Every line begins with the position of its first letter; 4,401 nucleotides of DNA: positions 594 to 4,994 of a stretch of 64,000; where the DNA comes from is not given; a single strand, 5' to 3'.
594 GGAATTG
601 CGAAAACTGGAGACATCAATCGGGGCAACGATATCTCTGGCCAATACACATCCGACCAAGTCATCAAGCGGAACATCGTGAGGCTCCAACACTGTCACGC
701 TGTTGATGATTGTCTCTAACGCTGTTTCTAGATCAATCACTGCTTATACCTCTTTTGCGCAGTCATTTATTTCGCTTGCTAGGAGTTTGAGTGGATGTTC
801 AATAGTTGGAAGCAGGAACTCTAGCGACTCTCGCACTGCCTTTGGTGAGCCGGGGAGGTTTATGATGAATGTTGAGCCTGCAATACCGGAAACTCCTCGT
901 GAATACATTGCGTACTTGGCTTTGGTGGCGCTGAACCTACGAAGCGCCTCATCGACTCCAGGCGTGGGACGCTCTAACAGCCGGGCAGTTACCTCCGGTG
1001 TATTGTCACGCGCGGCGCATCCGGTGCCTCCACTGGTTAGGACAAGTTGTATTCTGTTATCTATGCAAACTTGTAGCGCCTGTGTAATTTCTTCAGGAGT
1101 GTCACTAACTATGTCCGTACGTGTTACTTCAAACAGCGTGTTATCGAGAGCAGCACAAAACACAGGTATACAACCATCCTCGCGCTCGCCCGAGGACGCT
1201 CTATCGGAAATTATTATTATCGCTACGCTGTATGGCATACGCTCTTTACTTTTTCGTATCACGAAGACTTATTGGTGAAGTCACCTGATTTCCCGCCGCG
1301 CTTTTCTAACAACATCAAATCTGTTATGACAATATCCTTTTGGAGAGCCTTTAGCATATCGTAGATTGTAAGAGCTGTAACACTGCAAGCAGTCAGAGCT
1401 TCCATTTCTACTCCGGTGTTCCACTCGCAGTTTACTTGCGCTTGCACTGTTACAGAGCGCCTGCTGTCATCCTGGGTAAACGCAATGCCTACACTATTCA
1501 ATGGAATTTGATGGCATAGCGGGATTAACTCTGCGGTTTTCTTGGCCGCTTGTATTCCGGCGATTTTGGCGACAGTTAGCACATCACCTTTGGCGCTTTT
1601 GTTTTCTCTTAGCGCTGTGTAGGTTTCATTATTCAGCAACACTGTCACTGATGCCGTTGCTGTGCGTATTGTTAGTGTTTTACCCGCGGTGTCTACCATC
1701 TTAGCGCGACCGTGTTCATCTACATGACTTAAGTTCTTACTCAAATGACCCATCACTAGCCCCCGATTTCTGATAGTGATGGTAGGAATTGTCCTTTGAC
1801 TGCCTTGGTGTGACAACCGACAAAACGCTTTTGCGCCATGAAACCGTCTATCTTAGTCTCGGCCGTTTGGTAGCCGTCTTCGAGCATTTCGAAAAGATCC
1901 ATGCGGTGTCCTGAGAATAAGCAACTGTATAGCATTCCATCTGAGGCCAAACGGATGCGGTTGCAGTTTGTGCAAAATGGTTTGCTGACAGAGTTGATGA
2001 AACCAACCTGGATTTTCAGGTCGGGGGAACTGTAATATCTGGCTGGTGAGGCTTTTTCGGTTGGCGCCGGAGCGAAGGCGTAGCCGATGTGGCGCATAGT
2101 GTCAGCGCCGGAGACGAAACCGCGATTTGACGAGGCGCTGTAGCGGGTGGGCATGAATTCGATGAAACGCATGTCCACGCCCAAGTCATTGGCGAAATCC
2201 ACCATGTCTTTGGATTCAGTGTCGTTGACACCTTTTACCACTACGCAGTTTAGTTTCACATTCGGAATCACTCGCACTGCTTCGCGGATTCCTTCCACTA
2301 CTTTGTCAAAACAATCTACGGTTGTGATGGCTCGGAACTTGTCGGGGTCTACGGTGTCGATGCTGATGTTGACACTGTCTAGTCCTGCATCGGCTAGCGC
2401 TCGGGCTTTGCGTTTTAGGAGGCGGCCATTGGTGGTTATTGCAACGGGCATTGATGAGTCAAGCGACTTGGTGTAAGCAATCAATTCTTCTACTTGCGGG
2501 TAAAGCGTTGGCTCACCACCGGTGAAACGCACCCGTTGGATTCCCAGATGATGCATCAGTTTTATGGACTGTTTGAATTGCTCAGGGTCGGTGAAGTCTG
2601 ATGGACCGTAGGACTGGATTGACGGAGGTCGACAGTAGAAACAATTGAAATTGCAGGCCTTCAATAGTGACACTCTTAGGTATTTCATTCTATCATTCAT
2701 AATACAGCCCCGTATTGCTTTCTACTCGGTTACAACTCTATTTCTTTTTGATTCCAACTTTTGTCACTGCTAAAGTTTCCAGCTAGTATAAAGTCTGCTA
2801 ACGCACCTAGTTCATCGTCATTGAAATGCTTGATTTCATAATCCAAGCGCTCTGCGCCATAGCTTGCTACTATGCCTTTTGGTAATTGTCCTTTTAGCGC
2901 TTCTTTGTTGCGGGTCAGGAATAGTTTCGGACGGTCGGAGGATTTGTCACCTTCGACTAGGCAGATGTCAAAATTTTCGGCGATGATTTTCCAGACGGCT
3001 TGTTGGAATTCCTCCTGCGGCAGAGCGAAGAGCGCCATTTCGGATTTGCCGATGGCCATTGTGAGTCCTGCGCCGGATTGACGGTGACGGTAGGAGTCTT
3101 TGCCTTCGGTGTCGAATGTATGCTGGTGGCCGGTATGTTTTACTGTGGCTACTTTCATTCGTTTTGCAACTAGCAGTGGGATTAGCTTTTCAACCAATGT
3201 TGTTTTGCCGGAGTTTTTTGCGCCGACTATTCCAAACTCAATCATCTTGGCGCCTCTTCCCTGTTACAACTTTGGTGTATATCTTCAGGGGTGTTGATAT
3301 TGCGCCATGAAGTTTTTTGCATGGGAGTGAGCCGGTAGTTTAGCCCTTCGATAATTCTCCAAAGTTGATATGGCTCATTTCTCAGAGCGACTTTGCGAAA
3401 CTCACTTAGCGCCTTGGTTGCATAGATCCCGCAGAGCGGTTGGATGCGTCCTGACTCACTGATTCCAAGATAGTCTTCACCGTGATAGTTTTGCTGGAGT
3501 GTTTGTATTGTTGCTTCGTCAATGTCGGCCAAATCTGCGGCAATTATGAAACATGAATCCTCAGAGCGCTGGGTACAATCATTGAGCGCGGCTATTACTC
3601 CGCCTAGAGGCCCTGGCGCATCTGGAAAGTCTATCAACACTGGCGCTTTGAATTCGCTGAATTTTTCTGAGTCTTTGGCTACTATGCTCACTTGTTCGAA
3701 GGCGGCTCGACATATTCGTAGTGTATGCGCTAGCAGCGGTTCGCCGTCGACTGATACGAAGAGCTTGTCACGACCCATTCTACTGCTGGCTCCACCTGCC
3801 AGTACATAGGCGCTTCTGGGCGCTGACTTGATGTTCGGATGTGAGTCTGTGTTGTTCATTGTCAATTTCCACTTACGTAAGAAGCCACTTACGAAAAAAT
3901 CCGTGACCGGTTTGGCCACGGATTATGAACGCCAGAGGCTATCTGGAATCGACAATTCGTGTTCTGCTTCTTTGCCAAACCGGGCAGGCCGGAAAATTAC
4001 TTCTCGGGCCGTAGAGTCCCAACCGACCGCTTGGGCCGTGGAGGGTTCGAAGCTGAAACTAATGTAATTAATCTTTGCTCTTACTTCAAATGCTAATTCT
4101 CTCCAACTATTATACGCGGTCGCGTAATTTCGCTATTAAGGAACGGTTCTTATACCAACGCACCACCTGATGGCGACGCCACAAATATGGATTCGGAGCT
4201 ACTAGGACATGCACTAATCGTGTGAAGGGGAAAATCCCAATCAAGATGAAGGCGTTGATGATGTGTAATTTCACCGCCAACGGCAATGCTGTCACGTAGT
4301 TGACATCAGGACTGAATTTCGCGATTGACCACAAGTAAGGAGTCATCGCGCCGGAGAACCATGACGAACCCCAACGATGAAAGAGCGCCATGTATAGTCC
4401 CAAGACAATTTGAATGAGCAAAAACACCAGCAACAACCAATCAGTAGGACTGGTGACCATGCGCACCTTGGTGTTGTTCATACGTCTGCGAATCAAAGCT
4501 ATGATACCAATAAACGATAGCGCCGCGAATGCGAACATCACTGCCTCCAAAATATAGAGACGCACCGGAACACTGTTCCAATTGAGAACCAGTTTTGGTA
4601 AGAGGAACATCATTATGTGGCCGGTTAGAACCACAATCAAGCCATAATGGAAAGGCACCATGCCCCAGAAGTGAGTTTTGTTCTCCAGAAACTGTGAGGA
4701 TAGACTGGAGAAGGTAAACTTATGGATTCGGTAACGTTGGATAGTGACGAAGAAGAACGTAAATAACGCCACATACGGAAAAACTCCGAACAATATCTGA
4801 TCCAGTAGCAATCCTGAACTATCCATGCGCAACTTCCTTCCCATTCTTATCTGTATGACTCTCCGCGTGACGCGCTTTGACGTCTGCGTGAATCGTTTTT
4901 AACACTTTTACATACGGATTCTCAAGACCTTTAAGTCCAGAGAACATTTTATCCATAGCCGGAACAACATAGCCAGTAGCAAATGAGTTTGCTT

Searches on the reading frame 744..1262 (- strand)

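Call 53: search_protein_families(library=ncbifam, max_evalue=1e-8, proteins=[window:744-1262:-])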
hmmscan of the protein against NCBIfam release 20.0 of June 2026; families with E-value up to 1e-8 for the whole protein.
window:744-1262:- (172 aa): 4 families
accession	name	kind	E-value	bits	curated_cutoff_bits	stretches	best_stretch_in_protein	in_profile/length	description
NF002947.1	PRK03604.1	equivalog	2.5e-42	145.2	285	1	6-163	141-298/301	bifunctional molybdenum cofactor biosynthesis protein MoaC/MoaB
NF006932.0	PRK09417.1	equivalog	1e-32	113.2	158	1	12-149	5-145/193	molybdopterin adenylyltransferase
TIGR00177.1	molyb_syn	domain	1.8e-30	105.8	85.35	1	11-151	2-146/148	molybdenum cofactor synthesis domain-containing protein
TIGR02667.1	moaB_proteo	equivalog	1.1e-21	77.2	222.4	1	9-150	3-144/163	molybdenum cofactor biosynthesis protein B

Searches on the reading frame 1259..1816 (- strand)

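Call 53: search_protein_families(library=ncbifam, max_evalue=1e-8, proteins=[window:1259-1816:-])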
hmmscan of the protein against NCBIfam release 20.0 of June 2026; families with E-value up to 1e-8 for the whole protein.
window:1259-1816:- (185 aa): 6 families
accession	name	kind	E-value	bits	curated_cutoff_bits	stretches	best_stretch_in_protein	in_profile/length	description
NF006870.0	PRK09364.1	subfamily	2e-63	212.9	162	1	26-183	3-160/161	cyclic pyranopterin monophosphate synthase MoaC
TIGR00581.1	moaC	equivalog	3.8e-55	185.7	141.5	1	29-177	1-148/148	cyclic pyranopterin monophosphate synthase MoaC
NF011069.0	PRK14499.1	equivalog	4.6e-51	173.7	457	1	28-182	2-156/308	cyclic pyranopterin monophosphate synthase MoaC/MOSC-domain-containing protein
NF002947.1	PRK03604.1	equivalog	1.2e-50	172.5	285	1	40-181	1-140/301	bifunctional molybdenum cofactor biosynthesis protein MoaC/MoaB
NF008999.0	PRK12343.1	equivalog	1.2e-41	142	171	1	27-161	2-133/156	cyclic pyranopterin monophosphate synthase MoaC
NF011070.0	PRK14500.1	equivalog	2.2e-36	125.8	606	1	26-177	5-160/358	putative bifunctional molybdopterin-guanine dinucleotide biosynthesis protein MoaC/MobA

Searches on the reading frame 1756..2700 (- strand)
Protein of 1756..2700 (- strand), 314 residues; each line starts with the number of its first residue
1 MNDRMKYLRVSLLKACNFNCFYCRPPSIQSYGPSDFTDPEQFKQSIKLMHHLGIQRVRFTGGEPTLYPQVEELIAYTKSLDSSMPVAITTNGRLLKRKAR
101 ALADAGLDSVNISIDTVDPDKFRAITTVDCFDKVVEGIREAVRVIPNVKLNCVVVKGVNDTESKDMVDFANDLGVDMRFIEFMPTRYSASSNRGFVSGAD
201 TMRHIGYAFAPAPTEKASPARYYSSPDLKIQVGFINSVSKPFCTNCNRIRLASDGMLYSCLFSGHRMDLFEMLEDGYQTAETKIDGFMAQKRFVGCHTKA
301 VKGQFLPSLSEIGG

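Call 6: search_protein_families(library=ncbifam, proteins=[window:1756-2700:-])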
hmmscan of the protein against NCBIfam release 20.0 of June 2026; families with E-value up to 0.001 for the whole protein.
window:1756-2700:- (314 aa): 67 families (the best 25 are shown)
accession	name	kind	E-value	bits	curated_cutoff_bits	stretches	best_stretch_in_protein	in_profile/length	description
TIGR02666.1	moaA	equivalog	4.9e-83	278.9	284.05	1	4-292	8-311/336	GTP 3',8-cyclase MoaA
TIGR02668.1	moaA_archaeal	equivalog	2.2e-61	207.5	325.25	1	5-272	9-278/303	GTP 3',8-cyclase MoaA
NF001199.0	PRK00164.2-1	equivalog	1.4e-56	191.9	231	1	5-277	11-285/308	GTP 3',8-cyclase MoaA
TIGR04317.1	W_rSAM_matur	equivalog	7.8e-20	71.3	380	1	5-186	3-188/349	tungsten cofactor oxidoreductase radical SAM maturase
TIGR04466.1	rSAM_BlsE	equivalog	9.2e-20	71.3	400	1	4-174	1-166/327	cytosylglucuronate decarboxylase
TIGR04347.1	pseudo_SAM_Halo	equivalog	1.4e-19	70.6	525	1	13-188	45-215/390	TIGR04347 family pseudo-SAM/SPASM protein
NF038283.1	viperin_w_prok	equivalog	3.6e-18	65.7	180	1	12-170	8-175/281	viperin family antiviral radical SAM protein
TIGR04545.1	rSAM_ahbD_hemeb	equivalog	9.9e-18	64.7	500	1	12-200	6-193/339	heme b synthase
TIGR04251.1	SCM_rSAM_ScmF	equivalog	2.6e-17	63.2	400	1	10-184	8-184/353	SynChlorMet cassette radical SAM/SPASM protein ScmF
NF045646.2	rSAM_Se_TrsS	equivalog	3e-16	59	490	1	14-187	94-268/441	radical SAM (seleno)protein TrsS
NF045702.1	rSAM_GDGT_ether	equivalog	7e-16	57.9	450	1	11-188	91-271/486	tetraether lipid synthase Tes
TIGR04053.2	TIGR04053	equivalog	1.4e-15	57.4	395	1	13-179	15-182/366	TIGR04053 family radical SAM/SPASM domain-containing protein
TIGR04055.1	rSAM_NirJ2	equivalog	3e-15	56.6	500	1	14-185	8-177/326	putative heme d1 biosynthesis radical SAM protein NirJ2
TIGR04054.1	rSAM_NirJ1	equivalog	2.5e-14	52.7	650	1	13-173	43-200/387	putative heme d1 biosynthesis radical SAM protein NirJ1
TIGR02109.1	PQQ_syn_pqqE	equivalog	2.7e-14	52.9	381.35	1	10-185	11-182/358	pyrroloquinoline quinone biosynthesis protein PqqE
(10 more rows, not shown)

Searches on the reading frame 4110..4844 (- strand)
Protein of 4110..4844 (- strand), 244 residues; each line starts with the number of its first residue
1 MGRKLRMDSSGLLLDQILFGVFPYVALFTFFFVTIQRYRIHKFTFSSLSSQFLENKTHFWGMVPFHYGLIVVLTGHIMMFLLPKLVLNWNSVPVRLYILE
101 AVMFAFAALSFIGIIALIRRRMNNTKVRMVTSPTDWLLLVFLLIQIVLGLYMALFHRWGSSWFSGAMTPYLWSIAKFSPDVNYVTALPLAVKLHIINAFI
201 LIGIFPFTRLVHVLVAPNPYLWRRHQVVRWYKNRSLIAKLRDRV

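Call 6: search_protein_families(library=ncbifam, proteins=[window:4110-4844:-])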
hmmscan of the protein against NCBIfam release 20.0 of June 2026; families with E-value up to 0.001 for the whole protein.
window:4110-4844:- (244 aa): 4 families
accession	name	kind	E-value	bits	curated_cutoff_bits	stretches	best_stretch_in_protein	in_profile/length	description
TIGR00351.1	narI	equivalog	1.2e-35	123.4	105.55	1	14-229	4-222/225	respiratory nitrate reductase subunit gamma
NF045716.1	sulf_resp_HmcE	equivalog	6.6e-08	32.5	275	1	63-162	79-174/226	sulfate respiration complex protein HmcE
NF045723.1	memb_anch_TmcC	equivalog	8.6e-07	28.7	240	1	64-152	76-162/218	TmcC family electron transfer complex membrane anchor subunit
NF038037.1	cytob_DsrM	equivalog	7.4e-05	22.1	300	1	54-213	111-267/320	sulfate reduction electron transfer complex DsrMKJOP subunit DsrM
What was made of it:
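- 4110..4844 (-): narI, intact at 244 aa. call 6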
